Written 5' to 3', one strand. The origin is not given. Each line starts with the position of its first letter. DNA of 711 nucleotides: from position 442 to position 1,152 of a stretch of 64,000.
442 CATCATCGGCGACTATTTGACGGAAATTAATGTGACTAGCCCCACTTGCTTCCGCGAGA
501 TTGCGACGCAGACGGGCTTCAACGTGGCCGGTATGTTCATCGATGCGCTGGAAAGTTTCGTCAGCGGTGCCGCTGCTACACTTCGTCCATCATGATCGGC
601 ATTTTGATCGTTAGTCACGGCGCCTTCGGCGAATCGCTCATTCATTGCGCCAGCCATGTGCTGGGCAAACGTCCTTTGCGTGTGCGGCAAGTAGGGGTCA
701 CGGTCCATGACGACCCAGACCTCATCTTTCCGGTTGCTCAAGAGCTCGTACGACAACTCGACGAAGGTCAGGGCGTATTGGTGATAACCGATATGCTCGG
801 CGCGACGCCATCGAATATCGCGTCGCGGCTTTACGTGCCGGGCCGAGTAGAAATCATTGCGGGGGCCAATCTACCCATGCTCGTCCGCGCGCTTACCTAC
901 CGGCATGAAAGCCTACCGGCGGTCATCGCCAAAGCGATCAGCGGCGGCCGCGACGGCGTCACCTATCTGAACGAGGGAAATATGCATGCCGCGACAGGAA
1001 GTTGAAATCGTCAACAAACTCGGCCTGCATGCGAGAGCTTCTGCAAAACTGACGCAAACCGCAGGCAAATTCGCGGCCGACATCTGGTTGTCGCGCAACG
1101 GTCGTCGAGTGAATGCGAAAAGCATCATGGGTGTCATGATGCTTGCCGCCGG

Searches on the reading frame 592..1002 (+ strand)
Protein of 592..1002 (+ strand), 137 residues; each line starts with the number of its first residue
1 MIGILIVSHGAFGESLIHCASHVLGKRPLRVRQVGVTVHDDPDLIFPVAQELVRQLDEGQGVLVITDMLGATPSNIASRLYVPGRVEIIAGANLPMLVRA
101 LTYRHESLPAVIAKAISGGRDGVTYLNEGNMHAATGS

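Call 55: find_encoding_contigs(protein=window:592-1002:+, flank=10000, max_places=3)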
Protein seq(137 aa) (137 aa): 2 contigs read that carry it; 2 places shown.
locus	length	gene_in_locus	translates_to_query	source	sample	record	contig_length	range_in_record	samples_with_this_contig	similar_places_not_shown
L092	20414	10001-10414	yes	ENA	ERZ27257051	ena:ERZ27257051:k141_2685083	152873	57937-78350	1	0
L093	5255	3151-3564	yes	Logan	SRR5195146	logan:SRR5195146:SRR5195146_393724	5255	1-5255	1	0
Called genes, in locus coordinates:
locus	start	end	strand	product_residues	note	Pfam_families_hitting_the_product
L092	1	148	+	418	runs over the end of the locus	PF00171:Aldedh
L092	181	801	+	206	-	PF01467:CTP_transf_like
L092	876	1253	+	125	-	PF02410:RsfS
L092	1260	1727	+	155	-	PF02590:SPOUT_MTase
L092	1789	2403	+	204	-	PF02545:Maf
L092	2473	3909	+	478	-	PF10150:RNase_E_G, PF20833:RNase_E_G_Thio (weak)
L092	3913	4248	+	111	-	-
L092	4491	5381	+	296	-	PF01738:DLH, PF00326:Peptidase_S9 (faint), PF02129:Peptidase_S15 (weak)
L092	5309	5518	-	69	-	-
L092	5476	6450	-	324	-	PF03401:TctC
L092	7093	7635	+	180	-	PF00034:Cytochrom_C, PF13442:Cytochrome_CBB3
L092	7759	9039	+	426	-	PF08886:GshA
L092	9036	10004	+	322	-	PF02951:GSH-S_N, PF02955:GSH-S_ATP, PF08443:RimK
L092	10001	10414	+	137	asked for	PF03610:EIIA-man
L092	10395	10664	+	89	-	PF00381:PTS-HPr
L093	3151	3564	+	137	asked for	PF03610:EIIA-man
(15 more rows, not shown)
